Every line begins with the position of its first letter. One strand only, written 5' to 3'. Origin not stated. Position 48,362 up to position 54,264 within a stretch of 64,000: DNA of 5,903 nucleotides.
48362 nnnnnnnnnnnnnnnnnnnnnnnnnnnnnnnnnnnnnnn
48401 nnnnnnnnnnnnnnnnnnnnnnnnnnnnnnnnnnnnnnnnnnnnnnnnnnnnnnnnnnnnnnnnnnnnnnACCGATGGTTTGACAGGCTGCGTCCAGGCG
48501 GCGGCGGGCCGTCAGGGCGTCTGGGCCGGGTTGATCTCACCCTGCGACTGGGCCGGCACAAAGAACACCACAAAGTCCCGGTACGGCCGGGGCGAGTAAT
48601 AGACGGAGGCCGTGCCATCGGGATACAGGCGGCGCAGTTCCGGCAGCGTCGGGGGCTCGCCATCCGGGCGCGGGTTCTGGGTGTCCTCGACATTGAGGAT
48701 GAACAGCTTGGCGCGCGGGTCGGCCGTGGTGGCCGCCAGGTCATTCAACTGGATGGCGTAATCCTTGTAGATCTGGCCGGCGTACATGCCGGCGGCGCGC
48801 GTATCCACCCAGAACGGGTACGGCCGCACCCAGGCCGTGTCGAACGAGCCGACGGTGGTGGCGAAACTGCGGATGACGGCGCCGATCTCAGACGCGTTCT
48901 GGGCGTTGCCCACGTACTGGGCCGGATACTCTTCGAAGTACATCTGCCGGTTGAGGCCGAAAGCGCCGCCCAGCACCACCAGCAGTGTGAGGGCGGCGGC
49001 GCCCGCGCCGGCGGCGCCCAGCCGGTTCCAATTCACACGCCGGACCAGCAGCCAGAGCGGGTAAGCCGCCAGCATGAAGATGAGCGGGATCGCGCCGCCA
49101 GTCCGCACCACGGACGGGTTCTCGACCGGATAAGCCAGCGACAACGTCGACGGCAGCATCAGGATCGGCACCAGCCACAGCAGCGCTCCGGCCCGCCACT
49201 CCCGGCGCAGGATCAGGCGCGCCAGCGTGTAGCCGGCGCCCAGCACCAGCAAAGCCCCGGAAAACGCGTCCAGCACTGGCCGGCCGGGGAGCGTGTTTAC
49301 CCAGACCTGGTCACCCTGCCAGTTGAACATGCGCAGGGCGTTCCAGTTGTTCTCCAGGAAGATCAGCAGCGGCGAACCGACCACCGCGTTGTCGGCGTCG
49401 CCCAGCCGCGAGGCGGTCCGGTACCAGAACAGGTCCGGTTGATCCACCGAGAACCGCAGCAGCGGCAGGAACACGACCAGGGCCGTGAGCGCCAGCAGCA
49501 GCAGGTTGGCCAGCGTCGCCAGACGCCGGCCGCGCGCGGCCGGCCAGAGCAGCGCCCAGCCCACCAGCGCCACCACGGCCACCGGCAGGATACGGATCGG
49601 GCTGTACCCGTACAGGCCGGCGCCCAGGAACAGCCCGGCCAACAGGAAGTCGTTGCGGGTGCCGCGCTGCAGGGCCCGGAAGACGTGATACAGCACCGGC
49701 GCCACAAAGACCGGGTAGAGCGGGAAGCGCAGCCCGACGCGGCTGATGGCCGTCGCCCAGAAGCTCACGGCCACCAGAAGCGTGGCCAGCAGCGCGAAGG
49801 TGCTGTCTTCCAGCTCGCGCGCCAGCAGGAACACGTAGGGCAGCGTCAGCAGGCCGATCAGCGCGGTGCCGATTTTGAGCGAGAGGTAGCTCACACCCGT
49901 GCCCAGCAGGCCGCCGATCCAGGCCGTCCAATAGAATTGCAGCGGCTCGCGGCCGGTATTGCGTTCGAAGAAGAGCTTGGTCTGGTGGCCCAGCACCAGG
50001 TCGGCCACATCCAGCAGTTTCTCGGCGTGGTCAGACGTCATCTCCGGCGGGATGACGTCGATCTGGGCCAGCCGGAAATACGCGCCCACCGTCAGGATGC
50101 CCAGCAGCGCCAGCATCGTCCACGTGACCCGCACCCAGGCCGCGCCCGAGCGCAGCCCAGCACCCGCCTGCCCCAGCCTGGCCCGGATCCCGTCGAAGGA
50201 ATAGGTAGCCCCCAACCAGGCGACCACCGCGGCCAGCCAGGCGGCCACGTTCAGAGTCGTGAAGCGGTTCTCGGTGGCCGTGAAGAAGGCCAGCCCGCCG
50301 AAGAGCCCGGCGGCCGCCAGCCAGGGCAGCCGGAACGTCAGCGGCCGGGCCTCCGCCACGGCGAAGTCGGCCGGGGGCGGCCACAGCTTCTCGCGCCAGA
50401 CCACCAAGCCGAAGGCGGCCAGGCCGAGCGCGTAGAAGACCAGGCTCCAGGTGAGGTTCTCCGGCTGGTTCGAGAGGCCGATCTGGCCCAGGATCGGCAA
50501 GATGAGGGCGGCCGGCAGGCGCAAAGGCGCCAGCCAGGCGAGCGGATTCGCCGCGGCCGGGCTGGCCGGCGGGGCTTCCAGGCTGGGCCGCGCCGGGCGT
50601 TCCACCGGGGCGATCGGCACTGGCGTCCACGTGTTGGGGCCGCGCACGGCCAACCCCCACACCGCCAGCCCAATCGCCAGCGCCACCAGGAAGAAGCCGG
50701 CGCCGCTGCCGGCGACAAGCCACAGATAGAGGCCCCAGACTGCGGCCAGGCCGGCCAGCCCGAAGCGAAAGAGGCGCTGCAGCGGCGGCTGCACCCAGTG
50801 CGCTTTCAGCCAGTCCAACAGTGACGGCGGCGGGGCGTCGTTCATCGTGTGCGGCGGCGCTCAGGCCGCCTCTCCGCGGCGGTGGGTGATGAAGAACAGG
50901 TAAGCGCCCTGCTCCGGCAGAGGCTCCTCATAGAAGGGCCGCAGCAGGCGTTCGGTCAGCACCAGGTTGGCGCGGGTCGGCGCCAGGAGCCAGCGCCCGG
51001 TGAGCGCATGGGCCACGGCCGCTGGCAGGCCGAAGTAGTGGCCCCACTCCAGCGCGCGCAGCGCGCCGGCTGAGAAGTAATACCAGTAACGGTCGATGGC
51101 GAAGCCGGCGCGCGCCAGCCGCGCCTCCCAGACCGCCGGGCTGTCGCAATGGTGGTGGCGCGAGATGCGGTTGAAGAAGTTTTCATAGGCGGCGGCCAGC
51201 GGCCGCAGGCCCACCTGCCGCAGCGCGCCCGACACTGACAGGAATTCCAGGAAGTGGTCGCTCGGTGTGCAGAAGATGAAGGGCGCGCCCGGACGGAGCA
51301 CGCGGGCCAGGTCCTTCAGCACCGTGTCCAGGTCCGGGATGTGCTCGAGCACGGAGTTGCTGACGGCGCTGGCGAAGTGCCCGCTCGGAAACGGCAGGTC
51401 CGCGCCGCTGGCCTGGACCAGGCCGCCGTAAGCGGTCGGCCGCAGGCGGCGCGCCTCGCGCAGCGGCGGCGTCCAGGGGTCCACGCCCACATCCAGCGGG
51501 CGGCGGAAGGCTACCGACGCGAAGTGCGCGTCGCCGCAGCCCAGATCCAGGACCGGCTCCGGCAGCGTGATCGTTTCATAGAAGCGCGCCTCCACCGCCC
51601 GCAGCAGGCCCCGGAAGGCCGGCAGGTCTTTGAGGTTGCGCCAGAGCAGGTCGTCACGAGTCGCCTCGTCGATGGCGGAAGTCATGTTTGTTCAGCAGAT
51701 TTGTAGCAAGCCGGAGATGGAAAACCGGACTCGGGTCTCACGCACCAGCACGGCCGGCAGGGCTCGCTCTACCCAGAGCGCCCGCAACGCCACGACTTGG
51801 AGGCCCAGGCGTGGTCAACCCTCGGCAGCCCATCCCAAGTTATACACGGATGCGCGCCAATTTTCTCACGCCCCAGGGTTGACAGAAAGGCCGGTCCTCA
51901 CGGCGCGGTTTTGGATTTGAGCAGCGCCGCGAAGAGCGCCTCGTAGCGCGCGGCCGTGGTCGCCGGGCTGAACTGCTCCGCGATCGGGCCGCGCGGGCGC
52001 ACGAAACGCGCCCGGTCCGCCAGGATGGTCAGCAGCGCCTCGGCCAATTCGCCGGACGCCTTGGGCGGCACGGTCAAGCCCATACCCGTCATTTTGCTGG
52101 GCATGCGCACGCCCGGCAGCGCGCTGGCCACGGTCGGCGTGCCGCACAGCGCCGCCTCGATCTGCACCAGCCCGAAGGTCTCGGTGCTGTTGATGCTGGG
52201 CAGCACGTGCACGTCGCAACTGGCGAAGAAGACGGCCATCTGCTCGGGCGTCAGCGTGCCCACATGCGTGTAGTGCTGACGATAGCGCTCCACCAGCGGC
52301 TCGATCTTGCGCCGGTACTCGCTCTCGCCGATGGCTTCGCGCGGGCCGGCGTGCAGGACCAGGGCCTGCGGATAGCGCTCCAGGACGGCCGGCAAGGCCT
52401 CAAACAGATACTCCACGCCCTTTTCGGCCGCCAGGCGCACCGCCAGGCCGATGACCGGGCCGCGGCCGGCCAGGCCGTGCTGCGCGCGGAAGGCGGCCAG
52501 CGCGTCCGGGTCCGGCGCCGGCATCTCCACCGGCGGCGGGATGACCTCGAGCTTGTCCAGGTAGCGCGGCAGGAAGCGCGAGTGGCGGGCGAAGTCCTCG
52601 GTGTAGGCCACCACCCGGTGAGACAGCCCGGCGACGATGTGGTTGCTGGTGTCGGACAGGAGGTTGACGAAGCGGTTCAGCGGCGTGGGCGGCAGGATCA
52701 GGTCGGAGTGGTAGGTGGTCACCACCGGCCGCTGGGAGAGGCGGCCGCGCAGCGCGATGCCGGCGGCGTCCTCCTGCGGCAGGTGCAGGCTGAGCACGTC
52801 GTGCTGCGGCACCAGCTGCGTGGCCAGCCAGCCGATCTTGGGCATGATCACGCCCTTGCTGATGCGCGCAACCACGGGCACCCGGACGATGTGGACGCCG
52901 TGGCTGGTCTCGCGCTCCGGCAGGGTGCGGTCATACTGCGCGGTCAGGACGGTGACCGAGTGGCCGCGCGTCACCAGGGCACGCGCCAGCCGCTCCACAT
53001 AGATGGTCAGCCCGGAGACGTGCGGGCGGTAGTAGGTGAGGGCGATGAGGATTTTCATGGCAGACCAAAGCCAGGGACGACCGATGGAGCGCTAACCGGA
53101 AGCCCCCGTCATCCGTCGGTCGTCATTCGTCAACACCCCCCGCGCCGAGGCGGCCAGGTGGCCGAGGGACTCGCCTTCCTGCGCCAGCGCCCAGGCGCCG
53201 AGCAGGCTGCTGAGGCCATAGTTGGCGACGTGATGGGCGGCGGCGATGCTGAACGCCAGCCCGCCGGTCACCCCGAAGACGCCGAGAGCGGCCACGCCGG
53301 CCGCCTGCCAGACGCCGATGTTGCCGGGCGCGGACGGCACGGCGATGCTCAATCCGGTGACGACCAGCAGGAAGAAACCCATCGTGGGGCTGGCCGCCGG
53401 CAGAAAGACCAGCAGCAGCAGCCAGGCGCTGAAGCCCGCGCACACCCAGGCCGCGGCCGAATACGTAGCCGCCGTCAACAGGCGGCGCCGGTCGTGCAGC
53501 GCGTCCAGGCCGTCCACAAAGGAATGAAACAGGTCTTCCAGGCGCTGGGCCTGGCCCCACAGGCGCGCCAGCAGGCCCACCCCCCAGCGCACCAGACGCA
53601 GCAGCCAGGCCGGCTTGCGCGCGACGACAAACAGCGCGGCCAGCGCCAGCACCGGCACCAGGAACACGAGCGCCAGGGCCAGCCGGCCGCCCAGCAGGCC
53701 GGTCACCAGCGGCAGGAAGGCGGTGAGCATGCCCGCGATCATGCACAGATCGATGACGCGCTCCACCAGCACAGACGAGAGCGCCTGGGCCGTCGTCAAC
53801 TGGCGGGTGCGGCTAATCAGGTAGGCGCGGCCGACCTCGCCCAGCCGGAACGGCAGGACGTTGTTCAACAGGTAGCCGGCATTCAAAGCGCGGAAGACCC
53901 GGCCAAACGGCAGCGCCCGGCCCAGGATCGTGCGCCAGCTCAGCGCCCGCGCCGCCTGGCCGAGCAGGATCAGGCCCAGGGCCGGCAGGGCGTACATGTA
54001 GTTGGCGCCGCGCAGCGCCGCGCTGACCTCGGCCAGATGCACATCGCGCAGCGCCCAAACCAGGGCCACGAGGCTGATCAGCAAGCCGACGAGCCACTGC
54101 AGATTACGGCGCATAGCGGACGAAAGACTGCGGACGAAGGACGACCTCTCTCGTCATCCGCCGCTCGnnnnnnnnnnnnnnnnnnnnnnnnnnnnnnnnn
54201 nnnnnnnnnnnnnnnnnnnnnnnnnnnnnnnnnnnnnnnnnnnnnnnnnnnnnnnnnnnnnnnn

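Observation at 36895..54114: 17-kb co-directional cluster of four GT-C-like membrane giants with GT4, methyltransferase, flippase-like and carboxypeptidase genes: an uncharacterised envelope-glycosylation machine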

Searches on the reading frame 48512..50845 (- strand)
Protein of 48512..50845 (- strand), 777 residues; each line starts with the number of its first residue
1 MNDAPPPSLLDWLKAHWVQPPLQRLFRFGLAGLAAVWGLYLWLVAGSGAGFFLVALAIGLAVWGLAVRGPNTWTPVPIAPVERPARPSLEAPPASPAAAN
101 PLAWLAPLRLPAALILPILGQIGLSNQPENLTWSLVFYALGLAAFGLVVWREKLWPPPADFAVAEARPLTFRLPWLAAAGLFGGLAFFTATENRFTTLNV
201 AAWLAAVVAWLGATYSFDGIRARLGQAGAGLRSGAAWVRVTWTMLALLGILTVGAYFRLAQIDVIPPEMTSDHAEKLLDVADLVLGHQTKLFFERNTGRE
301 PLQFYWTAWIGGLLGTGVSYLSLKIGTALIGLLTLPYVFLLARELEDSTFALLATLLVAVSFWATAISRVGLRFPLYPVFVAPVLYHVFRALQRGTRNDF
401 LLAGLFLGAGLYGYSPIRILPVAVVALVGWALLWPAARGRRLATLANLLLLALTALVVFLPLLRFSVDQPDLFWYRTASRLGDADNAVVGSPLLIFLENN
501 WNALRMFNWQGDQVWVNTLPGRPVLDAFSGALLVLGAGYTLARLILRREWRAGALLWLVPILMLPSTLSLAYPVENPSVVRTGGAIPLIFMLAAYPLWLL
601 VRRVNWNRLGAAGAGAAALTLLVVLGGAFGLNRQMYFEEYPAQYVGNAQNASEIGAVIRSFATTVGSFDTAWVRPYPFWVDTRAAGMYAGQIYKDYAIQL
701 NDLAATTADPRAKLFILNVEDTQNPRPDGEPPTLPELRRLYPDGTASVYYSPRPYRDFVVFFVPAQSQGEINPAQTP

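Call 3: search_protein_families(library=pfam, proteins=[window:48512-50845:-], max_evalue=0.01)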
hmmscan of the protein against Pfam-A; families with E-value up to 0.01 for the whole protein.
window:48512-50845:- (777 aa): 1 family
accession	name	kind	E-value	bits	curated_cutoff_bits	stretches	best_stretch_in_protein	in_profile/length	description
PF13231.12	PMT_2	-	3.7e-13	50.4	26.1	1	300-463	2-158/160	Dolichyl-phosphate-mannose-protein mannosyltransferase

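Call 4: search_protein_families(library=ncbifam, proteins=[window:48512-50845:-], max_evalue=0.01)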
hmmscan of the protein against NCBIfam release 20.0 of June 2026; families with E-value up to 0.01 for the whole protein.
window:48512-50845:- (777 aa): 0 families

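Call 17: search_solved_structures(query=window:48512-50845:-, max_evalue=10)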
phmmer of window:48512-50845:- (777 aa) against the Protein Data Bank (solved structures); distinct sequences matched with E-value up to 10: 0.

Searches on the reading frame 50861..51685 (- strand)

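Call 3: search_protein_families(library=pfam, proteins=[window:50861-51685:-], max_evalue=0.01)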
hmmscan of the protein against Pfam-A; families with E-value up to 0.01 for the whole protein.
window:50861-51685:- (274 aa): 6 families
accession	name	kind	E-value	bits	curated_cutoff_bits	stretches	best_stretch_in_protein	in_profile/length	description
PF08241.18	Methyltransf_11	-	1e-14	55.4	21.2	1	46-138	1-95/95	Methyltransferase domain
PF13489.12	Methyltransf_23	-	8.7e-13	48.8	27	1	33-197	14-161/164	Methyltransferase domain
PF13649.12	Methyltransf_25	-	1.3e-10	42.3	27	1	45-133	1-96/97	Methyltransferase domain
PF13847.12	Methyltransf_31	-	2.6e-07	30.8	27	1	44-142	6-113/145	Methyltransferase domain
PF08242.18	Methyltransf_12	-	2.9e-07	31.6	30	1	46-135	1-97/98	Methyltransferase domain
PF01209.24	Ubie_methyltran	-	0.00064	19.6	20.1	1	89-143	102-156/233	ubiE/COQ5 methyltransferase family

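Call 4: search_protein_families(library=ncbifam, proteins=[window:50861-51685:-], max_evalue=0.01)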
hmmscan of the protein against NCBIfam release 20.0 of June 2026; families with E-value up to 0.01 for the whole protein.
window:50861-51685:- (274 aa): 19 families
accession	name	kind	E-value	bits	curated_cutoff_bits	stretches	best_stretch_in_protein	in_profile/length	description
NF045667.1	MTase_DVU1556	equivalog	7.1e-13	48.5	155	1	43-197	24-162/213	DVU_1556 family methyltransferase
NF041536.1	ArsM_DUF2284_UU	exception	2.4e-07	29.4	575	1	43-137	78-179/459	arsenite methyltransferase/DUF2284 domain selenoprotein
TIGR02072.1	BioC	equivalog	9.5e-07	28.9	184.95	1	42-147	35-141/244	malonyl-ACP O-methyltransferase BioC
NF041537.1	ArsM_AhpD_UU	exception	2.4e-06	26.6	510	1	39-137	74-179/345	arsenite methyltransferase/AhpD domain selenoprotein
NF007610.0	PRK10258.1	equivalog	2.9e-05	23.5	342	1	44-149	45-149/251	malonyl-ACP O-methyltransferase BioC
NF047649.1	MTase_UXPK_star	exception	5.8e-05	22.3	460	1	42-137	78-180/283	methyltransferase/UXPK-star double selenoprotein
NF045825.1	FAmtase_mtf2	equivalog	0.00011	21.5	400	1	45-139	62-159/248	fatty-acid O-methyltransferase Mtf2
NF041675.1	sarc_dimgly_tmase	equivalog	0.00019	21.5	550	1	89-142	120-173/278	sarcosine/dimethylglycine N-methyltransferase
NF045882.1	PLipidMtase_Leg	equivalog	0.0002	21.2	390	1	94-139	99-144/207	phospholipid N-methyltransferase PmtA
NF040539.1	AST_met_ArsM_2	exception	0.00094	19.1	240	1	88-154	113-175/262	putative arsinothricin biosynthesis methyltransferase ArsM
TIGR01934.1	MenG_MenH_UbiE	subfamily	0.00099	18.5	158.35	1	42-141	40-144/223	ubiquinone/menaquinone biosynthesis methyltransferase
NF008823.0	PRK11873.1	subfamily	0.001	18.6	263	1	96-136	139-179/272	arsenite methyltransferase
NF045823.1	PthPhpthDimycoMt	equivalog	0.0017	17.6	300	1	89-139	117-167/256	phthiotriol/phenolphthiotriol dimycocerosates methyltransferase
NF001244.0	PRK00216.1-5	equivalog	0.0019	17.5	216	1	43-136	50-151/236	bifunctional demethylmenaquinone methyltransferase/2-methoxy-6-polyprenyl-1,4-benzoquinol methylase UbiE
NF001240.0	PRK00216.1-1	equivalog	0.0032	16.6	378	1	89-143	119-173/251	bifunctional demethylmenaquinone methyltransferase/2-methoxy-6-polyprenyl-1,4-benzoquinol methylase UbiE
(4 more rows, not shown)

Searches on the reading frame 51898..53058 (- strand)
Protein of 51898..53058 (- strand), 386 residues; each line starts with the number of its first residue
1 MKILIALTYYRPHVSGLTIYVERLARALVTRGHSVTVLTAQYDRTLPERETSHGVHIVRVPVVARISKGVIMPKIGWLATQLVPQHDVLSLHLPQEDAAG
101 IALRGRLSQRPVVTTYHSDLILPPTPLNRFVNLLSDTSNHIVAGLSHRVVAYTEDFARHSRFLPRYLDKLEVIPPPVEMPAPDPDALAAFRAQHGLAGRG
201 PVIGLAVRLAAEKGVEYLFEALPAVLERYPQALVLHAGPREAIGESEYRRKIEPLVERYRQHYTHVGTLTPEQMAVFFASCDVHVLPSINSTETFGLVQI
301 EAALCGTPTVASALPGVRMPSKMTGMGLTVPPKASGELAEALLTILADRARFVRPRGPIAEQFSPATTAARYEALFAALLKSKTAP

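Call 3: search_protein_families(library=pfam, proteins=[window:51898-53058:-], max_evalue=0.01)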
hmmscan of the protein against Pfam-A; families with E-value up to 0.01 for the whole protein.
window:51898-53058:- (386 aa): 6 families
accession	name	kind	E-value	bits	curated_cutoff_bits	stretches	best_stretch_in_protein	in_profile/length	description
PF00534.26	Glycos_transf_1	-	1.6e-21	77.1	26.4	1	190-349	5-159/172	Glycosyl transferases group 1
PF13692.12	Glyco_trans_1_4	-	2.4e-20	73.7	27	1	201-348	2-142/142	Glycosyl transferases group 1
PF13439.12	Glyco_transf_4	-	1.1e-17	65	28.5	1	14-178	1-167/170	Glycosyltransferase Family 4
PF13579.12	Glyco_trans_4_4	-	3.3e-17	63.7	29.7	1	16-175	2-157/158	Glycosyl transferase 4-like domain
PF20706.3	GT4-conflict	-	5.1e-08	32.7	26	1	247-317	247-316/385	Family 4 Glycosyltransferase in conflict systems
PF08323.17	Glyco_transf_5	-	0.0018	18.5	22.7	1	13-56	14-57/239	Starch synthase catalytic domain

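Call 4: search_protein_families(library=ncbifam, proteins=[window:51898-53058:-], max_evalue=0.01)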
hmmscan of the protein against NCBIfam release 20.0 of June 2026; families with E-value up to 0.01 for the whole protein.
window:51898-53058:- (386 aa): 28 families (the best 25 are shown)
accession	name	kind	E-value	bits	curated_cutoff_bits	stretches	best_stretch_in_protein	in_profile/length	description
TIGR04047.1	MSMEG_0565_glyc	hypoth_equivalog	4e-18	65.7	259.85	2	209-374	202-369/373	MSMEG_0565 family glycosyltransferase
TIGR03449.1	mycothiol_MshA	equivalog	1.4e-17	63.7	462.5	1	147-378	166-402/406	D-inositol-3-phosphate glycosyltransferase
NF041876.1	EPS_EpsE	equivalog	3.8e-12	46.1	400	1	207-354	221-367/389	exopolysaccharide biosynthesis GT4 family glycosyltransferase EpsE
TIGR02095.1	glgA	subfamily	1.7e-11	43.4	328.45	1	189-317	281-403/477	glycogen/starch synthase, ADP-glucose type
TIGR02149.1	glgA_Coryne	subfamily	2e-11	43.6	302.4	1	169-351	170-358/391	glycogen synthase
NF053787.1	GlcN_PG_synth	equivalog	4.6e-11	42.2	480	1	7-348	7-326/361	N-acetylglucosaminyl phosphatidylglycerol synthase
NF038229.1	Glyco4_Geo_Pelo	equivalog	1.2e-10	41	400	1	157-380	122-337/338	GPMC system family 4 glycosyltransferase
NF012028.0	PRK15484.1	subfamily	1.5e-10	40.8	618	1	170-351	163-347/380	lipopolysaccharide N-acetylglucosaminyltransferase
NF007640.0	PRK10307.1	subfamily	1e-09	37.8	276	2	1-41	1-41/411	WcaI family glycosyltransferase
NF038295.1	EPS_HpsP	equivalog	2.1e-09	36.9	550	1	172-351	180-355/388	hormogonium polysaccharide biosynthesis glycosyltransferase HpsP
TIGR03999.1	thiol_BshA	equivalog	4.2e-09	35.8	273.7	1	14-380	11-374/375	N-acetyl-alpha-D-glucosaminyl L-malate synthase BshA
TIGR04157.1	glyco_rSAM_CFB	subfamily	2e-08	33.6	400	1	191-318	218-336/406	TIGR04157 family glycosyltransferase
TIGR03088.1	stp2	hypoth_equivalog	9.8e-08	31.4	409.05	1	202-380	196-374/374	TIGR03088 family PEP-CTERM/XrtA system glycosyltransferase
TIGR04063.1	stp3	hypoth_equivalog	3.3e-07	29.5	442.05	1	169-355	181-367/397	TIGR04063 family PEP-CTERM/XrtA system glycosyltransferase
NF001903.0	PRK00654.2-2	equivalog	2.6e-06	26.4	616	1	201-316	297-404/482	glycogen synthase GlgA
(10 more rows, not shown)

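Call 65: search_solved_structures(query=window:51898-53058:-, max_evalue=0.001)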
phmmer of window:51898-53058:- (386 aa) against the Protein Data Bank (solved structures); distinct sequences matched with E-value up to 0.001: 20.
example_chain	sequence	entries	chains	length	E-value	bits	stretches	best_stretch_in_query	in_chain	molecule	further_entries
6kih_A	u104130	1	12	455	1.8e-21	79.8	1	187-354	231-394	Tll1590 protein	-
3c4q_A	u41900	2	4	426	2.2e-12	50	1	168-377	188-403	Predicted glycosyltransferases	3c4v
3c48_A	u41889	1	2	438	2.2e-12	50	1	168-377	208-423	Predicted glycosyltransferases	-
4n9w_A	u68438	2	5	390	2.3e-12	49.9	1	14-349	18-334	GDP-mannose-dependent alpha-(1-2)-phosphatidylinositol mannosyltransferase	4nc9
2gej_A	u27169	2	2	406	2.6e-12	49.7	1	14-349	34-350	PHOSPHATIDYLINOSITOL MANNOSYLTRANSFERASE (PimA)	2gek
3oka_A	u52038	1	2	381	4.1e-10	42.5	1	180-351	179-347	GDP-mannose-dependent alpha-(1-6)-phosphatidylinositol monomannoside mannosyltransferase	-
3okc_A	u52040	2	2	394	4.5e-10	42.4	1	180-351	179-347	GDP-mannose-dependent alpha-(1-6)-phosphatidylinositol monomannoside mannosyltransferase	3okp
4xso_B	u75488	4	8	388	5.2e-08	35.6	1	82-351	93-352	Alr3699 protein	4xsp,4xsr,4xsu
7qsg_A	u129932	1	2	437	5.6e-06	28.9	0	265-358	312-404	D-inositol 3-phosphate glycosyltransferase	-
2jjm_A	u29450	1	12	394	2.1e-05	27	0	274-381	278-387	GLYCOSYL TRANSFERASE, GROUP 1 FAMILY PROTEIN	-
3mbo_A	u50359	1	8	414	2.5e-05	26.8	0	274-381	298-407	Glycosyltransferase, group 1 family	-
5zer_A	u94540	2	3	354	3.4e-05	26.3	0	200-380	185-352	UDP-glucose:tetrahydrobiopterin glucosyltransferase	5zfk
5ze7_B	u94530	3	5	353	4.1e-05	26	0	200-380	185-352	UDP-glucose:tetrahydrobiopterin glucosyltransferase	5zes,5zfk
3fro_A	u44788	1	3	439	6.9e-05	25.3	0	255-372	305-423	GlgA glycogen synthase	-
2bis_A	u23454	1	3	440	6.9e-05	25.3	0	255-372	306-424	GLGA GLYCOGEN SYNTHASE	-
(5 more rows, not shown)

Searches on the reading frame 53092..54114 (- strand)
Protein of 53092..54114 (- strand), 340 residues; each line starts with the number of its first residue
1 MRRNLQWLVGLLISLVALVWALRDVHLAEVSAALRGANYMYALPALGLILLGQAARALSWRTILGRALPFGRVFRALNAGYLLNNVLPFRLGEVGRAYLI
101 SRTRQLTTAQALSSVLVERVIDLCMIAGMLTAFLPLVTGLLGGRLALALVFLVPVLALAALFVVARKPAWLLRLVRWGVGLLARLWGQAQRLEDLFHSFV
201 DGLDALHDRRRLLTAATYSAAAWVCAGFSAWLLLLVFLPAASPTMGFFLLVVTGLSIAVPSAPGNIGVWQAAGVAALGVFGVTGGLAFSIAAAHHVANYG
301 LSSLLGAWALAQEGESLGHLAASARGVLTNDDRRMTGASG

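Call 3: search_protein_families(library=pfam, proteins=[window:53092-54114:-], max_evalue=0.01)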
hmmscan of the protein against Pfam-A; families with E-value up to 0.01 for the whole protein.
window:53092-54114:- (340 aa): 1 family
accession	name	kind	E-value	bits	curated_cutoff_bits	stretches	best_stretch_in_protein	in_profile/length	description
PF03706.18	LPG_synthase_TM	-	1.5e-49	169.5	33.4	1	7-306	1-302/302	Lysylphosphatidylglycerol synthase TM region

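Call 4: search_protein_families(library=ncbifam, proteins=[window:53092-54114:-], max_evalue=0.01)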
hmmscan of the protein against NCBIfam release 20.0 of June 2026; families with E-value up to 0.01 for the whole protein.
window:53092-54114:- (340 aa): 1 family
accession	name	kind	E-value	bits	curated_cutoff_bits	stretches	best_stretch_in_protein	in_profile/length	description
TIGR00374.1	TIGR00374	subfamily_domain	5.8e-24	85.1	43.2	1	12-309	2-309/323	flippase-like domain-containing protein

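Call 66: search_solved_structures(query=window:53092-54114:-, max_evalue=1)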
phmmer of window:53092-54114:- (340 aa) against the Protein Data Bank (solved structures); distinct sequences matched with E-value up to 1: 1.
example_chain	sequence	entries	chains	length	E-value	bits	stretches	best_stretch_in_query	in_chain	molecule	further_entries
4efc_A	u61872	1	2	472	0.89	12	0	170-232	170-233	Adenylosuccinate lyase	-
